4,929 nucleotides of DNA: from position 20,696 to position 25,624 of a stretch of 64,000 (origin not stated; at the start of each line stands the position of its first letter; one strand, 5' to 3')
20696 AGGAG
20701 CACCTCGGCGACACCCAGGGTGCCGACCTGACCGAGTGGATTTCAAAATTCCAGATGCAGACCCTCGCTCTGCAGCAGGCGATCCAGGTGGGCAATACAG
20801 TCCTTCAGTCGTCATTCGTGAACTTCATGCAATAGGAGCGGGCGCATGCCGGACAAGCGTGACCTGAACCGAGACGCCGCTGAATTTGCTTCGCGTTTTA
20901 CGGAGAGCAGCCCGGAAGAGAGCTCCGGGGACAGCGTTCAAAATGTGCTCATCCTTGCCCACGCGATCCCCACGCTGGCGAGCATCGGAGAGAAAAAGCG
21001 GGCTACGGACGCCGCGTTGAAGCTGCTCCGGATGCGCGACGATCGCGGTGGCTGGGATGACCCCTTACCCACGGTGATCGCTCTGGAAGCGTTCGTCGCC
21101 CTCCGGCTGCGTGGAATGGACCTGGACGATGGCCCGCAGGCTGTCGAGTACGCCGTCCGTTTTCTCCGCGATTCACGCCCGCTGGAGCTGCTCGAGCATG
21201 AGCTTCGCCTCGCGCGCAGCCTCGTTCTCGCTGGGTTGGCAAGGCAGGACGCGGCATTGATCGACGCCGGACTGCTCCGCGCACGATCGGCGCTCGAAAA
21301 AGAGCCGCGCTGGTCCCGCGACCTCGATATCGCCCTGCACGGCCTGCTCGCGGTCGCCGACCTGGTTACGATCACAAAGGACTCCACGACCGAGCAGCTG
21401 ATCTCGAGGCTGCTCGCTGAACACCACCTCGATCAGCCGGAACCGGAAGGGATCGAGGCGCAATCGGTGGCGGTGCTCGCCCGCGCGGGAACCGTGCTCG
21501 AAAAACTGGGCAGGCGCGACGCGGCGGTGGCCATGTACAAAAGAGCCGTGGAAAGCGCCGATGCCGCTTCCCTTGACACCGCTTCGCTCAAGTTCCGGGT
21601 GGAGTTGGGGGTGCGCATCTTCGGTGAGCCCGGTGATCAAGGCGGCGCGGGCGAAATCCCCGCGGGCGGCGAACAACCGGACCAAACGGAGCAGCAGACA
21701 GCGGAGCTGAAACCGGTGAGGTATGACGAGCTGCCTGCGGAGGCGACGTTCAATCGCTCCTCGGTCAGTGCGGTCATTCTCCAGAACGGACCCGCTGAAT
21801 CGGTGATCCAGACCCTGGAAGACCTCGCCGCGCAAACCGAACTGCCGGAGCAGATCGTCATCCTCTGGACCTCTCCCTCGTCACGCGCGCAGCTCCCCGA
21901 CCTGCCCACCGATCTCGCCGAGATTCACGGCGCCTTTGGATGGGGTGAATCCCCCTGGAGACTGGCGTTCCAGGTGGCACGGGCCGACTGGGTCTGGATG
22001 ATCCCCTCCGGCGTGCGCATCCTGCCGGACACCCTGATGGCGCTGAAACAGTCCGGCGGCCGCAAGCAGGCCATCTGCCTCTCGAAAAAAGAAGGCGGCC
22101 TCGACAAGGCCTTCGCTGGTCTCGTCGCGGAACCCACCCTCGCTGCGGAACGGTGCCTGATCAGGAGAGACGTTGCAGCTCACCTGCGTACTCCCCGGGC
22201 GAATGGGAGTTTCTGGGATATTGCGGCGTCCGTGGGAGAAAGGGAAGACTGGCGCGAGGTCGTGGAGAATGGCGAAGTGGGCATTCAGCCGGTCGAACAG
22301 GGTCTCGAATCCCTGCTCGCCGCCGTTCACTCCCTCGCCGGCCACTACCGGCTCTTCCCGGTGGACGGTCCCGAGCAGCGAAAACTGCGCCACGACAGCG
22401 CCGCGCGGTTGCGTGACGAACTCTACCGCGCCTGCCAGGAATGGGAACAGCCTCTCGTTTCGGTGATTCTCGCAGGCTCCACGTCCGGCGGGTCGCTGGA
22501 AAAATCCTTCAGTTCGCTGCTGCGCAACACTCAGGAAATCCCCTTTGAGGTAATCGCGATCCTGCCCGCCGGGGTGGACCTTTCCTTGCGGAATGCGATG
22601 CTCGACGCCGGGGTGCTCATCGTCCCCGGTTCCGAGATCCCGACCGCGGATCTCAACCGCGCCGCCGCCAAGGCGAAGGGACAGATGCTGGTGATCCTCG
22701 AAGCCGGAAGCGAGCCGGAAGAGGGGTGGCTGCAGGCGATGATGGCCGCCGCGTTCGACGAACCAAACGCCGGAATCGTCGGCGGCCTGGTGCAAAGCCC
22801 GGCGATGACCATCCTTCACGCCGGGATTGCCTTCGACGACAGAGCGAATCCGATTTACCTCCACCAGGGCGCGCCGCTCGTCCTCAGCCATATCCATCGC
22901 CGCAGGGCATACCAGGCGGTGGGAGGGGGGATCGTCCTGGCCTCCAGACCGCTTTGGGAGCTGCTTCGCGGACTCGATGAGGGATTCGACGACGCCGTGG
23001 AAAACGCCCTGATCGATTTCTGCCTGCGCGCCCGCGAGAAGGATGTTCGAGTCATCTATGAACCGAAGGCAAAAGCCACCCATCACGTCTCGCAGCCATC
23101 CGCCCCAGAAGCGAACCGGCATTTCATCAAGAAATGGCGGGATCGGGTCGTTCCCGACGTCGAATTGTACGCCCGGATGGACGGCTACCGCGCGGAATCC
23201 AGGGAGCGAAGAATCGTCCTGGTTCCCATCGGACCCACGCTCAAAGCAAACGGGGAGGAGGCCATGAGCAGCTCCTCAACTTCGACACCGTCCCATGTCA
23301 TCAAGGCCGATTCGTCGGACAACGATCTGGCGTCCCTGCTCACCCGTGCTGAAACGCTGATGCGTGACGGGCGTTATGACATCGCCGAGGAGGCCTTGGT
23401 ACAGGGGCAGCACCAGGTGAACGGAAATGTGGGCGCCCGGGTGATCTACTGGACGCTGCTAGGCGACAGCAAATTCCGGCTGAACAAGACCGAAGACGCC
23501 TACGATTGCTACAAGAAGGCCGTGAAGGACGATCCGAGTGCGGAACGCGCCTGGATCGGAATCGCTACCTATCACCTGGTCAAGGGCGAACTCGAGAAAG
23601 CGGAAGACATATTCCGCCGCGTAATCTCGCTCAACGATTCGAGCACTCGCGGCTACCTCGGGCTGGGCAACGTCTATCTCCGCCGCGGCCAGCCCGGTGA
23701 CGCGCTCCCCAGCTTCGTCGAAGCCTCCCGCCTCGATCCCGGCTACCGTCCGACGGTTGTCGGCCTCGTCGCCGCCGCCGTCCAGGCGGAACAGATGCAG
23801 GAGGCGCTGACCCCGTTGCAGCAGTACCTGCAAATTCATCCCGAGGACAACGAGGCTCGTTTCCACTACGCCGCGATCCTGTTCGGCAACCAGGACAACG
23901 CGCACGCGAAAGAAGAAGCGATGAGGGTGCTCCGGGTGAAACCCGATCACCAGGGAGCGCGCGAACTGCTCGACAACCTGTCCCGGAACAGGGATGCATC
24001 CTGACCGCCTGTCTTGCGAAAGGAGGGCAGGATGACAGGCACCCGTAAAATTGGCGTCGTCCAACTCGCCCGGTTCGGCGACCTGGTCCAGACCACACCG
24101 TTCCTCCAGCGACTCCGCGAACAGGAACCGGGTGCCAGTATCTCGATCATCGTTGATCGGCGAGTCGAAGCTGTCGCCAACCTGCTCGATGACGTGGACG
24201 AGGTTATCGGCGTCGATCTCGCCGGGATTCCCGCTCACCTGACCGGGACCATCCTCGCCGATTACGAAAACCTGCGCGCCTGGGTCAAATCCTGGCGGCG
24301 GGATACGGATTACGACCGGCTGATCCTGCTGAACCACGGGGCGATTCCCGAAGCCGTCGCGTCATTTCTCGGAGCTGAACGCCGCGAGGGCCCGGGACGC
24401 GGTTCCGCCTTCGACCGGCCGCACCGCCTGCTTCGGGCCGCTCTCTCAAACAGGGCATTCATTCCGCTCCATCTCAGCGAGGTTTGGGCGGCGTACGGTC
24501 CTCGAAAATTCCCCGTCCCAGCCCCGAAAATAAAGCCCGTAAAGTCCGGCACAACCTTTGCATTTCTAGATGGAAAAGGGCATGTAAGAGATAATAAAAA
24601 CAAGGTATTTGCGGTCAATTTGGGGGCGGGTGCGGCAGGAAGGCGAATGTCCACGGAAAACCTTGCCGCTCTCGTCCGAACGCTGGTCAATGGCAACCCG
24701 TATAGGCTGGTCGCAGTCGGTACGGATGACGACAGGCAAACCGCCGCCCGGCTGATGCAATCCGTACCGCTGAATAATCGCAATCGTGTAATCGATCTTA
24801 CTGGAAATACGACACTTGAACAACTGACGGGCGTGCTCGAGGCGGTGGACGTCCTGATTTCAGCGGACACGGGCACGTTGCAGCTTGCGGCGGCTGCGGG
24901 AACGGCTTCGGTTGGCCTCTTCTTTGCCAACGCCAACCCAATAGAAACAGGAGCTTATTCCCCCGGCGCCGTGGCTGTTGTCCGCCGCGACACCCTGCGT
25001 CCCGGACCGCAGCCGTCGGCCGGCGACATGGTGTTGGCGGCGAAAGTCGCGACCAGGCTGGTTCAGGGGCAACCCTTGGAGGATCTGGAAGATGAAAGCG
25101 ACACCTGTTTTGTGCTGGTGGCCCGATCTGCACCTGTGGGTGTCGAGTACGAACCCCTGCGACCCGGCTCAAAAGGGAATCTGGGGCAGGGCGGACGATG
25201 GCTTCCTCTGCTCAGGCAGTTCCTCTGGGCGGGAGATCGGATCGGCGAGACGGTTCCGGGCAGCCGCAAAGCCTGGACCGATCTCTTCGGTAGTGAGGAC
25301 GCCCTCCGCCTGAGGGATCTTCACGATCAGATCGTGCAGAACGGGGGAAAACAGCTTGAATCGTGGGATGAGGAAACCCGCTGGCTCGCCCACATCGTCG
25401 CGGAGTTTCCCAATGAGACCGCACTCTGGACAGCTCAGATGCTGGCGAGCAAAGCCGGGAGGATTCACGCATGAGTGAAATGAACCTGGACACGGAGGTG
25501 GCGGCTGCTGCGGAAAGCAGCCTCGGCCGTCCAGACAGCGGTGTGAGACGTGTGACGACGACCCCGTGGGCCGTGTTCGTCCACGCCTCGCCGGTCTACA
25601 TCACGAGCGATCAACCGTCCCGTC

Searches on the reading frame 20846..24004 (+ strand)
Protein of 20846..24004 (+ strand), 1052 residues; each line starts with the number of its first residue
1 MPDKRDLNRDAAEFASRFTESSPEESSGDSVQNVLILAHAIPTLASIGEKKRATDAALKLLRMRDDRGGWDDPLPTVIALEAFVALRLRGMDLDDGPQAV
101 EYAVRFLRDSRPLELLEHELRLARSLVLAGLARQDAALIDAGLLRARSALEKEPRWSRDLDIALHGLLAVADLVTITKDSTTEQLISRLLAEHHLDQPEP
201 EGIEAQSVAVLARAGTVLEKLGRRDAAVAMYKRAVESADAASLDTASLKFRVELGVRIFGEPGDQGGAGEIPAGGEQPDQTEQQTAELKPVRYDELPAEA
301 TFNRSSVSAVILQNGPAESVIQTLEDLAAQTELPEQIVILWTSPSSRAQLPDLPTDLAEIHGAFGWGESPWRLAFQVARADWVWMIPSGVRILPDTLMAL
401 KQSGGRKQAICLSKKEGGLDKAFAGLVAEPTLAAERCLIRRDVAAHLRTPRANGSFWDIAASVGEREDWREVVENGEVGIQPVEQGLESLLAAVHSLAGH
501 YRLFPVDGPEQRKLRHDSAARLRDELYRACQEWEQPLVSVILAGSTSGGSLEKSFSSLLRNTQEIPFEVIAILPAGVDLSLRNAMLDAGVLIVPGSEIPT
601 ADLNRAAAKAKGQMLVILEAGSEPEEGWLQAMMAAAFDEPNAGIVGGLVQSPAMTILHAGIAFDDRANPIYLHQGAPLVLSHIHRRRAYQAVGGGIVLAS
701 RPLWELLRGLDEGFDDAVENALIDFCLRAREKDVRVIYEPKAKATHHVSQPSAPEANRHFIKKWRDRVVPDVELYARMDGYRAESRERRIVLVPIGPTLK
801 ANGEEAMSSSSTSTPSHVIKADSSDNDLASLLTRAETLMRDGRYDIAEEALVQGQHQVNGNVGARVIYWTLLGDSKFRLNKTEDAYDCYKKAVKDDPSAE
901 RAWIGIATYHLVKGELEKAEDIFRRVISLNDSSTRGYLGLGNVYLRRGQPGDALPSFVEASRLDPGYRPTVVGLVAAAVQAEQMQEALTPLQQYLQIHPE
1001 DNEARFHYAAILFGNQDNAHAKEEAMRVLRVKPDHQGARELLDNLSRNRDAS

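Call 5: search_protein_families(library=pfam, proteins=[window:20846-24004:+], max_evalue=0.01)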
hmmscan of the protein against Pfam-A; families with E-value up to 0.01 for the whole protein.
window:20846-24004:+ (1052 aa): 18 families
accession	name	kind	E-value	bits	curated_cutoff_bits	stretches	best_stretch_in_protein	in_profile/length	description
PF07719.23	TPR_2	-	5.1e-19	67.2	27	1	936-966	3-33/34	Tetratricopeptide repeat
PF13428.12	TPR_14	-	9.2e-18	63.4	23.5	1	869-907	4-42/44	Tetratricopeptide repeat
PF00515.34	TPR_1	-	1.1e-17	63.4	27.8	1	936-967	3-34/34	Tetratricopeptide repeat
PF13181.12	TPR_8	-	2.5e-15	55.7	25.7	0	211-237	4-30/34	Tetratricopeptide repeat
PF14559.12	TPR_19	-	5.9e-15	55.8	25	2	978-1041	1-64/68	Tetratricopeptide repeat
PF13432.12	TPR_16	-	1.3e-13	51.5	32.7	1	871-928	2-59/65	Tetratricopeptide repeat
PF23914.1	TPR_CcmH_CycH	-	8.5e-10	39.1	42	2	932-1030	48-149/158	Cytochrome c-type biogenesis protein H TPR domain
PF13424.12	TPR_12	-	1.5e-09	38.3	30.1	0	900-963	3-74/77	Tetratricopeptide repeat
PF13414.12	TPR_11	-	7.5e-09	35.6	26.8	1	873-906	1-34/42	TPR repeat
PF25063.1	ARM_TT21_C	-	2.5e-07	31.2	35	1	898-1000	93-196/209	Tetratricopeptide repeat protein 21 C-terminal ARM domain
PF13431.12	TPR_17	-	7.1e-07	29.5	24.4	0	923-954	2-33/34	Tetratricopeptide repeat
PF13174.12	TPR_6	-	1.7e-05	25.6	26.3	0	872-898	6-32/33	Tetratricopeptide repeat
PF24575.1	TPR_Slam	-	2.4e-05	25.2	35.2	1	978-1024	57-103/104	Surface lipoprotein assembly modifier, N-terminal TPR repeats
PF13176.12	TPR_7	-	2.7e-05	24.3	27.9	0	211-237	2-28/36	Tetratricopeptide repeat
PF13374.12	TPR_10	-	0.00016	22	27.5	0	214-236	8-30/42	Tetratricopeptide repeat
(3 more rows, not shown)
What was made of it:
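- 20846..24004 (+): 1052-aa protein directly after flgL: weak GT2-like region (about residues 584-747) plus C-terminal TPR repeats. Pfam TPR families; Glycos_transf_2 only weakly (E 0.0035, 17.7 bits, below cutoff) (call 5).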

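Call 7: search_protein_families(library=ncbifam, proteins=[window:20846-24004:+], max_evalue=1)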
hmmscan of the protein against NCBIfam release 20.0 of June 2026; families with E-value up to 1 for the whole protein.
window:20846-24004:+ (1052 aa): 26 families (the best 25 are shown)
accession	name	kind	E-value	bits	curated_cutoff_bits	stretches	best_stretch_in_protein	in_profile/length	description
TIGR02917.1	PEP_TPR_lipo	equivalog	8.7e-17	60.3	312.2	1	823-1038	87-297/899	XrtA/PEP-CTERM system TPR-repeat protein PrsT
TIGR02521.1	type_IV_pilW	equivalog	1.3e-11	44.5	154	1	878-1036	43-201/234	type IV pilus biogenesis/stability protein PilW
NF008757.0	PRK11788.1-5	equivalog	2e-10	40.4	363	2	906-1047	186-327/388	lipopolysaccharide assembly protein LapB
NF040959.1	MamA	equivalog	2.9e-09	36.7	200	2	904-1034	41-171/204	magnetosome protein MamA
TIGR03965.1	mycofact_glyco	equivalog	3.5e-08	32.8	280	1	584-747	127-281/467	mycofactocin biosynthesis glycosyltransferase MftF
NF033920.0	C39_PA2778_fam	equivalog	4.6e-08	32.8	150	2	879-964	169-254/255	PA2778 family cysteine peptidase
TIGR02552.1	LcrH_SycD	equivalog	6.9e-08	32.3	104.8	2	824-933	14-119/136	SycD/LcrH family type III secretion system chaperone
NF033762.1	social_mot_Tgl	equivalog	2.9e-06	26.8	225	2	977-1046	40-110/252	social motility TPR repeat lipoprotein Tgl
TIGR02795.1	tol_pal_ybgF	equivalog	7.2e-06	26.6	90.1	1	834-928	8-104/119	tol-pal system protein YbgF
NF008755.0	PRK11788.1-3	equivalog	7.5e-06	25.5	430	1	906-1045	186-325/388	lipopolysaccharide assembly protein LapB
NF052415.1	T3SS_chap_SctY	equivalog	7.6e-06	26.4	70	1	940-1008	12-81/106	type III secretion apparatus assembly chaperone SctY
NF047507.1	TPR_BatC_Lepto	exception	8.5e-06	25.4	175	1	914-967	72-129/214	TPR repeat-containing protein BatC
NF033758.1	gliding_GltE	equivalog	1.1e-05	24.6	225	1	879-966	235-322/411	adventurous gliding motility TPR repeat lipoprotein GltE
TIGR04510.1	mod_pep_cyc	subfamily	1.6e-05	23.6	400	1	872-1027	404-561/814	putative peptide modification system cyclase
NF008520.0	PRK11447.1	equivalog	3.3e-05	21.9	858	1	867-947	350-432/1157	cellulose synthase complex outer membrane protein BcsC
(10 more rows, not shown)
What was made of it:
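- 20846..24004 (+): NCBIfam gives only a weak MftF-like match (call 7).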

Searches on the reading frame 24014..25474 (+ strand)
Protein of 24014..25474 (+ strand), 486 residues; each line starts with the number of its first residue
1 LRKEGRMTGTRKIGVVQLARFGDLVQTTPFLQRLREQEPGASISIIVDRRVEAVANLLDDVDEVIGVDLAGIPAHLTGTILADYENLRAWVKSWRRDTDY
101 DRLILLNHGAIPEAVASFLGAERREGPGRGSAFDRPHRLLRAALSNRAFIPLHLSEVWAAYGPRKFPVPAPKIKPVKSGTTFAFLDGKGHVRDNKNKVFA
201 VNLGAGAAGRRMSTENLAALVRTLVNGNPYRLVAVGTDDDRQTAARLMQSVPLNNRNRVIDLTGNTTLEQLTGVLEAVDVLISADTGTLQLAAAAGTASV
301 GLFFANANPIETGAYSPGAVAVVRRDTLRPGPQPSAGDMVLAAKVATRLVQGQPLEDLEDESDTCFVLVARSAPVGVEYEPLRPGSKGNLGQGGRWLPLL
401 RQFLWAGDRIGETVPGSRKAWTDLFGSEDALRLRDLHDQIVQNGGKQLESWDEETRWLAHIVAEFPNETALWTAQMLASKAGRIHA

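Call 5: search_protein_families(library=pfam, proteins=[window:24014-25474:+], max_evalue=0.01)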
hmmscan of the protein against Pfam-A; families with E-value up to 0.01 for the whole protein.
window:24014-25474:+ (486 aa): 1 family
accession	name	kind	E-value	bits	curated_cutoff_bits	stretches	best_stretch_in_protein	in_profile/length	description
PF01075.23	Glyco_transf_9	-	1.5e-12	47.8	22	1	100-323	13-228/247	Glycosyltransferase family 9 (heptosyltransferase)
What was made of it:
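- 24014..25474 (+): GT9 (heptosyltransferase-family) protein, 486 aa. Pfam PF01075, E 1.5e-12 (call 5).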

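Call 7: search_protein_families(library=ncbifam, proteins=[window:24014-25474:+], max_evalue=1)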
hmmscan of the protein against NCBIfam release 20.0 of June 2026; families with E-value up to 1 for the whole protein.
window:24014-25474:+ (486 aa): 6 families
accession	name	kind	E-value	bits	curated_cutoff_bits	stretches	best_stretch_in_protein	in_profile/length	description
TIGR02193.1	heptsyl_trn_I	equivalog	8.2e-19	68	185.3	2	212-326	196-303/320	lipopolysaccharide heptosyltransferase I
TIGR02195.1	heptsyl_trn_II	equivalog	5.1e-10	39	134.6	1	13-303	2-282/339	lipopolysaccharide heptosyltransferase II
NF008162.0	PRK10916.1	equivalog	5.6e-10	38.9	569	1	210-304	195-288/348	ADP-heptose--LPS heptosyltransferase RfaF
TIGR02201.1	heptsyl_trn_III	equivalog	4e-09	36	170.2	2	215-305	200-288/344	putative lipopolysaccharide heptosyltransferase III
NF007742.0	PRK10422.1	equivalog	3.9e-06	25.9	467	2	254-305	239-290/352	lipopolysaccharide core heptosyltransferase RfaQ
NF008204.0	PRK10964.1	equivalog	9.4e-05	21.7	437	1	233-321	215-296/322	lipopolysaccharide heptosyltransferase RfaC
